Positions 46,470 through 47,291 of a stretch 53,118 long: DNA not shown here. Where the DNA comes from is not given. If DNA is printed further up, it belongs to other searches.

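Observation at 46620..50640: AT-rich five-gene operon at the 3' side of tRNA-Lys: Zn-ribbon / m6A methyltransferase / T5orf172 GIY-YIG-like / DUF262-HNH / UDG-fold protein, a candidate undescribed composite defence module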

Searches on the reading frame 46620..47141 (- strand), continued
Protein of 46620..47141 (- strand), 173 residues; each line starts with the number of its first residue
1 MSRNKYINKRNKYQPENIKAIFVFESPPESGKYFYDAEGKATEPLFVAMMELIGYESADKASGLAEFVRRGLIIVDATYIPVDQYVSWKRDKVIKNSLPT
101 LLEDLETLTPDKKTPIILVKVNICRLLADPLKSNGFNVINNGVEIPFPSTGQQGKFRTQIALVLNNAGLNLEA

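Call 90: fold_search(model_id=the predicted structure, library=viral)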
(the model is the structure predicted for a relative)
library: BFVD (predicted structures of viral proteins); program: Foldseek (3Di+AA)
matches with E <= 10: 466; with E <= 0.001: 0
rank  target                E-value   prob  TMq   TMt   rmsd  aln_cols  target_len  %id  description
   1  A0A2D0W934            1.6e-03  1.00  0.45  0.49   6.5       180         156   14  Uracil-DNA glycosylase [Bordetella phage MW2]
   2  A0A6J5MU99            2.7e-03  1.00  0.49  0.18   6.1       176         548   13  PolA DNA polymerase I - 3'-5' exonuclease and polymerase domains [uncultured Caudovirales phage]
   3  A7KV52                6.6e-03  0.98  0.49  0.42   7.2       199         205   14  (no name in the UniProt tables at hand)
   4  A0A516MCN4            6.9e-03  0.97  0.38  0.10   7.3       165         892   14  (no name in the UniProt tables at hand)
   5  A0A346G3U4            7.4e-03  0.99  0.52  0.41   6.1       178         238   12  (no name in the UniProt tables at hand)
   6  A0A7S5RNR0            7.8e-03  0.99  0.48  0.16   8.6       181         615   13  (no name in the UniProt tables at hand)
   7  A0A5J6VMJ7            8.8e-03  0.98  0.49  0.25   6.5       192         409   15  Uracil DNA glycosylase superfamily protein [Megaviridae environmental sample]
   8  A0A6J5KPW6            9.9e-03  0.99  0.55  0.45   5.6       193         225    9  Uracil-DNA glycosylase-like domain-containing protein [uncultured Caudovirales phage]
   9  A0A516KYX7            1.1e-02  0.99  0.49  0.13   4.7       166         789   11  (no name in the UniProt tables at hand)
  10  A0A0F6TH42            1.3e-02  0.99  0.48  0.55   5.4       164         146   16  Putative uracil DNA glycosylase [Sinorhizobium phage phiM9]
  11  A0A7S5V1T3            1.3e-02  0.99  0.50  0.13   6.4       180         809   13  (no name in the UniProt tables at hand)
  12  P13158                1.5e-02  0.99  0.54  0.37   5.7       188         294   13  Uracil-DNA glycosylase [Human herpesvirus 2 (strain 333)]
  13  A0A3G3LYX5            1.6e-02  0.97  0.48  0.38   8.2       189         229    9  Uracil-DNA glycosylase [Brevibacterium phage Cantare]
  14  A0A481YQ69            1.9e-02  0.98  0.54  0.39   5.8       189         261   16  Uracil-DNA glycosylase [Pithovirus LCDPAC02]
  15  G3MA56                2.4e-02  0.91  0.45  0.27   8.2       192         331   12  Gp315 [Bacillus phage G]
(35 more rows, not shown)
